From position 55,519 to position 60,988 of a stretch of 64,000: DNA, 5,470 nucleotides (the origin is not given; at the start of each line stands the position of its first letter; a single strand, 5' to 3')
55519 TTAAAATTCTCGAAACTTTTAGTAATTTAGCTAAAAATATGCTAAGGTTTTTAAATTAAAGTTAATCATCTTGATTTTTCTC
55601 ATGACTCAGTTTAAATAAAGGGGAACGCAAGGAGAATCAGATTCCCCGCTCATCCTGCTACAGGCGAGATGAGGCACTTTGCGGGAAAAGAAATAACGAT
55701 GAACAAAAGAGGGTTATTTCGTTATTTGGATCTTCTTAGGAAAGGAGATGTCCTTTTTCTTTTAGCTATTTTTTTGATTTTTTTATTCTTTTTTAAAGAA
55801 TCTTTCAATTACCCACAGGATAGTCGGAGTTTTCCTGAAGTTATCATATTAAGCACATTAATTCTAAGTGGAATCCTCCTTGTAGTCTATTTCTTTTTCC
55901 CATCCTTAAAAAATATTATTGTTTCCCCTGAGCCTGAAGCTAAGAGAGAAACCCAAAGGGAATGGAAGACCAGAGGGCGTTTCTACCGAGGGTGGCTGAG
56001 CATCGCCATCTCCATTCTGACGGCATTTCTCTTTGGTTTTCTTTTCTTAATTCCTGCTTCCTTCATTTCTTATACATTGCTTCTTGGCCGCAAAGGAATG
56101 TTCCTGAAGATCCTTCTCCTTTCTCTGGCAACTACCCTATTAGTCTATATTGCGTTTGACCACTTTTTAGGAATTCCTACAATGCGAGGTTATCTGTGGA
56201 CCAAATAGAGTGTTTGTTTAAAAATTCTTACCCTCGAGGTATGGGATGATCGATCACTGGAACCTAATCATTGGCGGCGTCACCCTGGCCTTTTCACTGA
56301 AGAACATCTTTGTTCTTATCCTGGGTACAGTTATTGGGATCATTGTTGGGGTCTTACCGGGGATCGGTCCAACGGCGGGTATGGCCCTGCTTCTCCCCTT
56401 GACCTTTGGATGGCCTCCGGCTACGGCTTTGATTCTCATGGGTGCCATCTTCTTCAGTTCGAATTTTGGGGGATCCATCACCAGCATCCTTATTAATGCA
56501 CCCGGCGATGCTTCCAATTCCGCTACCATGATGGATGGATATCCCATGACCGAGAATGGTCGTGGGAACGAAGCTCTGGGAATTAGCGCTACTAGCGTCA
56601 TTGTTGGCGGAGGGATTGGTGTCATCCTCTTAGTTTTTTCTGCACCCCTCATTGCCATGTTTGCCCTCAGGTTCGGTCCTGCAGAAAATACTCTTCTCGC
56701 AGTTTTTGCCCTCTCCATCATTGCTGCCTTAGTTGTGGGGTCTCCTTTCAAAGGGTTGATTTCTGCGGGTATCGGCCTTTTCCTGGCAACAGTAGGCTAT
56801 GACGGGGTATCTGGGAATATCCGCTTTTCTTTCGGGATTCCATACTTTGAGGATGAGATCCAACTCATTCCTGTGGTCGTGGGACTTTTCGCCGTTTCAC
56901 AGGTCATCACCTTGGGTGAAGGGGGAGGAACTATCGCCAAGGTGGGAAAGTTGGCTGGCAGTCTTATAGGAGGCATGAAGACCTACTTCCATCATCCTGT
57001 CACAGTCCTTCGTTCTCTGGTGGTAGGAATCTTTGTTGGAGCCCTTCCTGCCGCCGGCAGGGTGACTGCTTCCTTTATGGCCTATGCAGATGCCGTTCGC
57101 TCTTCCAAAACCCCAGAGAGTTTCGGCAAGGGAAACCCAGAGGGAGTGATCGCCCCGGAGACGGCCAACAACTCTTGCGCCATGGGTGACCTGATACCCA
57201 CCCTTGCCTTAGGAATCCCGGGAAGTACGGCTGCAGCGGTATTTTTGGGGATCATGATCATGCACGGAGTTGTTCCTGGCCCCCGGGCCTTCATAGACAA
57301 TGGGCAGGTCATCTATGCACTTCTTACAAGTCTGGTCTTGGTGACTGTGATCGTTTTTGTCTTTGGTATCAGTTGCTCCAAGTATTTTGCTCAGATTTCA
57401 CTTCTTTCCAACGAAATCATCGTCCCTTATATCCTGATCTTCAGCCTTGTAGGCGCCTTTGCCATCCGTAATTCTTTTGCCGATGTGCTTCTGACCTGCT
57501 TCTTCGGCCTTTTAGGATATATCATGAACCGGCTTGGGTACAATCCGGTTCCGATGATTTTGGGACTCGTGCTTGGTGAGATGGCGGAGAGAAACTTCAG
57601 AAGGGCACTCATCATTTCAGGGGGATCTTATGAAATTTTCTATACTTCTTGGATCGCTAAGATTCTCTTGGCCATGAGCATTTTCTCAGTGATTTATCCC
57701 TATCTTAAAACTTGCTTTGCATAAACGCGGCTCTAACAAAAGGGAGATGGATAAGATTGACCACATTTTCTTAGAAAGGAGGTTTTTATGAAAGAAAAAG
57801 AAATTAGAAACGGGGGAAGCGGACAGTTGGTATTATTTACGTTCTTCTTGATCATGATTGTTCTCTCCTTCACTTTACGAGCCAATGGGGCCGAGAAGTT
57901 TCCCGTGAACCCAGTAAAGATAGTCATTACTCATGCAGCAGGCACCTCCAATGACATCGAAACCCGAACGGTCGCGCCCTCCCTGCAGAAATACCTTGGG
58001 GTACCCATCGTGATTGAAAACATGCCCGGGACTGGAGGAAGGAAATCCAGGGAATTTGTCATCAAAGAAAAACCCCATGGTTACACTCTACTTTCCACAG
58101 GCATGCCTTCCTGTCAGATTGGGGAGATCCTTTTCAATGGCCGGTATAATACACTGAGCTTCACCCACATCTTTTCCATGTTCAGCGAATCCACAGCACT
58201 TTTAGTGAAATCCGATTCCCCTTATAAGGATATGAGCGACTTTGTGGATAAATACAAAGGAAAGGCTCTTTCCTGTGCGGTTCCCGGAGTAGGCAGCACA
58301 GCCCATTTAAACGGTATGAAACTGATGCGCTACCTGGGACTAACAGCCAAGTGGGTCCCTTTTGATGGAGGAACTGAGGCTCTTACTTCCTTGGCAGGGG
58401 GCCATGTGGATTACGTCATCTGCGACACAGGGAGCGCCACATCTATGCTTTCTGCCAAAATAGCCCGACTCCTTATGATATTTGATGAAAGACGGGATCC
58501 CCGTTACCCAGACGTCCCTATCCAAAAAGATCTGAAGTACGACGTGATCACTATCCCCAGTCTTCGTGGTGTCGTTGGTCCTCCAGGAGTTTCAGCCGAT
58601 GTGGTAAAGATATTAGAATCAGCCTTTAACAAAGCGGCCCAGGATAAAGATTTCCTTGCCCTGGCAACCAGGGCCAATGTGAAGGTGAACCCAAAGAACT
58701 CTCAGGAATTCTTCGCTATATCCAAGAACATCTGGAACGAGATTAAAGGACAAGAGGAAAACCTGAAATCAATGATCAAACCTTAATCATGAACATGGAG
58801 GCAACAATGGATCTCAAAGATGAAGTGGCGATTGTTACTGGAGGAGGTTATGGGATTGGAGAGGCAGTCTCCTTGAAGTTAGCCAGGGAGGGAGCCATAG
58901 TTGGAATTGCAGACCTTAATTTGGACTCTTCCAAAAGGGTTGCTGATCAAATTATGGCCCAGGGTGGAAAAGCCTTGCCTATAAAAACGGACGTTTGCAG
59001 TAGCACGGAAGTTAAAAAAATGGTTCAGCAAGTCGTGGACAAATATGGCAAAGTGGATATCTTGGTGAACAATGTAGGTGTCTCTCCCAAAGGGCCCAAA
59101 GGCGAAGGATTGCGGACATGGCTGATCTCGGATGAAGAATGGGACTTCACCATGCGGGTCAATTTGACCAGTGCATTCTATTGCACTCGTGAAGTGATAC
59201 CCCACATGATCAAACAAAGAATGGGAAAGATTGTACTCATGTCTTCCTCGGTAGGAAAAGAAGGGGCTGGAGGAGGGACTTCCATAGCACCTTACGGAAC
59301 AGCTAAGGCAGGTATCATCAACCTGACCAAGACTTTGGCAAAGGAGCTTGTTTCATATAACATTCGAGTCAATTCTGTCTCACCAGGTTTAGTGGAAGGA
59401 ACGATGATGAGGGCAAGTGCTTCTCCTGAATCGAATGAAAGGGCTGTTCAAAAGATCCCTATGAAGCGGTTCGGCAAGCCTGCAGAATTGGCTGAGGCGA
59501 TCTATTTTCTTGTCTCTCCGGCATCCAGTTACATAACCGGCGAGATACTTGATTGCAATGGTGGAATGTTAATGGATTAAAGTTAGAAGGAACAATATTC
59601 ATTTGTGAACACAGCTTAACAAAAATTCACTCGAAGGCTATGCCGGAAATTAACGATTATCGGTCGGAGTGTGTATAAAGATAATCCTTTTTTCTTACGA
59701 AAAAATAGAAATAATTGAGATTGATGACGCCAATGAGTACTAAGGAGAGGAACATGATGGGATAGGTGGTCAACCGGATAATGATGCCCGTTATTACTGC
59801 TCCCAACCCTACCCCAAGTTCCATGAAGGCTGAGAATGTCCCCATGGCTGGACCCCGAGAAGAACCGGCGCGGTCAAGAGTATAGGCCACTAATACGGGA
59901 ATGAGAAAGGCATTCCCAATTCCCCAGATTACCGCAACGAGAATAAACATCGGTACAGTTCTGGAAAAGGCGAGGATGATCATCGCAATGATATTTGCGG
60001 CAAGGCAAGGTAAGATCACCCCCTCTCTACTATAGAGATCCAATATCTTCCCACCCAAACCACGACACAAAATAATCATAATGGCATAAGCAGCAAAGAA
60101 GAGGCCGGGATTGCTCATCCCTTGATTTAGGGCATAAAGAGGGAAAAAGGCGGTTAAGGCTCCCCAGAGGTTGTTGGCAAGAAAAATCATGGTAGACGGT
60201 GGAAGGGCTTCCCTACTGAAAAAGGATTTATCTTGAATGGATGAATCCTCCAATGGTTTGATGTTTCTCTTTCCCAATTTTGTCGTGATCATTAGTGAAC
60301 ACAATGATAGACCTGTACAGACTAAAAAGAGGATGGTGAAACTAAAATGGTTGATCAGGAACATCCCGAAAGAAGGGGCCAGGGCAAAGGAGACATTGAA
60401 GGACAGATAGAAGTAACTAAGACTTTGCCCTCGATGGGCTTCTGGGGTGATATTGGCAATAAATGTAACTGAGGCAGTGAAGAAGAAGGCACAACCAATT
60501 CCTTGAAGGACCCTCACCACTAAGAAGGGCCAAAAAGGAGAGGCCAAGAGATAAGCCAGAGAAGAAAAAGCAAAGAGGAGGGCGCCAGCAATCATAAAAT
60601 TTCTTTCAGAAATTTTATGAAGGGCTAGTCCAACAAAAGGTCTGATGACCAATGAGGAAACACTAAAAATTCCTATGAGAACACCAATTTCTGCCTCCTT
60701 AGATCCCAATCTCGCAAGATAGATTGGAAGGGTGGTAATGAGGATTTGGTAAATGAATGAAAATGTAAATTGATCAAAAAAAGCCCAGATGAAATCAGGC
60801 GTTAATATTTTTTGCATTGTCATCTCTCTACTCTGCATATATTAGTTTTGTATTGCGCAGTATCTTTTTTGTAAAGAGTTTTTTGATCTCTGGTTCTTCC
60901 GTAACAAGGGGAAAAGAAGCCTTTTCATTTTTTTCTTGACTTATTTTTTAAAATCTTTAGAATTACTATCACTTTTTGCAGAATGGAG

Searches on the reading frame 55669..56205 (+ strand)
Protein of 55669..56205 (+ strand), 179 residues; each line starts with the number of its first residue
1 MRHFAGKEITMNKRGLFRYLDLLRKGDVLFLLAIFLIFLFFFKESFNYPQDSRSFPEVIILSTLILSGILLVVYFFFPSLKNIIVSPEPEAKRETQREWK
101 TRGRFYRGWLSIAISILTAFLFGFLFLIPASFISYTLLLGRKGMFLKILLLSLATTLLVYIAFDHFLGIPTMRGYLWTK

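Call 10: search_protein_families(library=pfam, proteins=[window:55669-56205:+], max_evalue=0.001)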
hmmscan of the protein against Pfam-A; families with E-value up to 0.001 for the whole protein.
window:55669-56205:+ (179 aa): 1 family
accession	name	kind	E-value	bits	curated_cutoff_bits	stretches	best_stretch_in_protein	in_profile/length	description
PF07331.16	TctB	-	1.6e-10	41.7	29.1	1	31-170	7-135/137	Tripartite tricarboxylate transporter TctB family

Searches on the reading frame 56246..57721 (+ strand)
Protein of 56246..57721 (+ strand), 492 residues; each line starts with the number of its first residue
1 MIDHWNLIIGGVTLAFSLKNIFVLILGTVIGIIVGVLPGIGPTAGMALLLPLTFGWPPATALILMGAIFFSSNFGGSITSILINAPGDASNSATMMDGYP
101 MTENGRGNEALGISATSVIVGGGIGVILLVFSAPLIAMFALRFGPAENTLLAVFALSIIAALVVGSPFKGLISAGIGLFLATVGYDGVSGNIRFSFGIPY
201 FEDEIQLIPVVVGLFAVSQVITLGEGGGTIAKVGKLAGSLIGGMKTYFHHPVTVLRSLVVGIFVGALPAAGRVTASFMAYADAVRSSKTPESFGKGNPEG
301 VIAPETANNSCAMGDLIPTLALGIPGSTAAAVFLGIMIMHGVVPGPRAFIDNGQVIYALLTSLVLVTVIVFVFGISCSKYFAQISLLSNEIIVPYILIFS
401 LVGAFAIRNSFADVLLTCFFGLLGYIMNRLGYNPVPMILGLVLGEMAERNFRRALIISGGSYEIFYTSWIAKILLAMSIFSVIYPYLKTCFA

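Call 10: search_protein_families(library=pfam, proteins=[window:56246-57721:+], max_evalue=0.001)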
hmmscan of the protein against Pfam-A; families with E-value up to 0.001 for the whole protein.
window:56246-57721:+ (492 aa): 1 family
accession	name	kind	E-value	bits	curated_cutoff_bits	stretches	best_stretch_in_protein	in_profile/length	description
PF01970.21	TctA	-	1.7e-133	445.8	28.9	1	21-439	1-423/423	Tripartite tricarboxylate transporter TctA family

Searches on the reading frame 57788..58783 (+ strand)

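Call 10: search_protein_families(library=pfam, proteins=[window:57788-58783:+], max_evalue=0.001)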
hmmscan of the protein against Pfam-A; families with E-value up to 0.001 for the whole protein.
window:57788-58783:+ (332 aa): 1 family
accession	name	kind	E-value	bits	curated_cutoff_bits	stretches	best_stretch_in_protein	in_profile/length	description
PF03401.19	TctC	-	1.3e-39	136.8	27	1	60-310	3-256/274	Tripartite tricarboxylate transporter family receptor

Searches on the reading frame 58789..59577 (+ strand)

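Call 10: search_protein_families(library=pfam, proteins=[window:58789-59577:+], max_evalue=0.001)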
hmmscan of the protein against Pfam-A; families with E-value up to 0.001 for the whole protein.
window:58789-59577:+ (263 aa): 4 families
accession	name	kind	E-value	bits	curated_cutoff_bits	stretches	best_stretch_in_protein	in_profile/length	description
PF13561.12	adh_short_C2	-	1.1e-61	208.8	27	1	22-260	7-235/236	Enoyl-(Acyl carrier protein) reductase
PF00106.31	adh_short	-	3.2e-54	183.8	26.6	1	13-213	2-192/195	short chain dehydrogenase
PF23441.1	SDR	-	4.5e-05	23.4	27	1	124-216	121-208/258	SDR-like rossmann domain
PF08659.16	KR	-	0.00079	19.8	22.6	0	15-93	4-86/180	KR domain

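Call 45: search_protein_families(library=ncbifam, proteins=[window:58789-59577:+], max_evalue=0.00001)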
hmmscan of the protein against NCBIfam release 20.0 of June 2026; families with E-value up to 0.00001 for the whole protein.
window:58789-59577:+ (263 aa): 225 families (the best 25 are shown)
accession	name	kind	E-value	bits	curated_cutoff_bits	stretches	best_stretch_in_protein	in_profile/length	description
NF004198.0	PRK05653.1-3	equivalog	9.8e-71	238.1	296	1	9-262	5-248/248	3-oxoacyl-ACP reductase FabG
NF009466.0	PRK12826.1-2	subfamily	8e-70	235.1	222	1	11-262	3-246/248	3-oxoacyl-ACP reductase FabG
TIGR01830.1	3oxo_ACP_reduc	equivalog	3.6e-67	226.6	297.75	1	14-260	1-238/239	3-oxoacyl-[acyl-carrier-protein] reductase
NF005559.1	PRK07231.1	subfamily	5.3e-67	225.9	215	1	9-261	2-248/249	glucose 1-dehydrogenase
NF004197.0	PRK05653.1-1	equivalog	5.6e-64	216.1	332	1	7-262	3-248/249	3-oxoacyl-ACP reductase FabG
NF005853.0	PRK07774.1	equivalog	1.6e-60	204.6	303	1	7-262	2-248/250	SDR family oxidoreductase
NF004791.0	PRK06138.1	equivalog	3.2e-60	203.5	312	1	7-261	1-250/252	SDR family oxidoreductase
NF052558.1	MBtsdlDhBudC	equivalog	2.8e-58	197.4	270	1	10-260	2-241/250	meso-2,3-butanediol dehydrogenase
NF009464.0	PRK12824.1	subfamily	2e-57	194.7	269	1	12-262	3-244/245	3-oxoacyl-ACP reductase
NF004818.0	PRK06172.1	equivalog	7.5e-57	192.6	336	1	7-261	3-251/253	SDR family oxidoreductase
NF005681.0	PRK07478.1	subfamily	3.4e-56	190.4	267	1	7-260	2-249/254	SDR family oxidoreductase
NF005309.0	PRK06841.1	subfamily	4.9e-56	190.1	286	1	3-260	7-252/255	GolD/DthD family dehydrogenase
NF004199.0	PRK05653.1-4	equivalog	1.4e-55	188.6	301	1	7-262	1-247/247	3-oxoacyl-ACP reductase FabG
NF006072.0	PRK08217.1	subfamily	4.3e-55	187.3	298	1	7-261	1-252/253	3-ketoacyl-(acyl-carrier-protein) reductase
TIGR01829.1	AcAcCoA_reduct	subfamily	1e-53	182.5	302.1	1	13-262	2-242/242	acetoacetyl-CoA reductase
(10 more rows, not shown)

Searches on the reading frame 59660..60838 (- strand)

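Call 10: search_protein_families(library=pfam, proteins=[window:59660-60838:-], max_evalue=0.001)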
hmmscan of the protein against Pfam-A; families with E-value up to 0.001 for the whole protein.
window:59660-60838:- (393 aa): 3 families
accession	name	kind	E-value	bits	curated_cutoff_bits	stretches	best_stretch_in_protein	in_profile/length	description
PF07690.21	MFS_1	-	4.5e-50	171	33.4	2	23-276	5-272/347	Major Facilitator Superfamily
PF12832.13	MFS_1_like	-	1.6e-15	57.5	25.2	2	11-142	209-341/373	MFS_1 like family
PF00083.30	Sugar_tr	-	2.8e-11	43.4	22.3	1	43-183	36-186/452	Sugar (and other) transporter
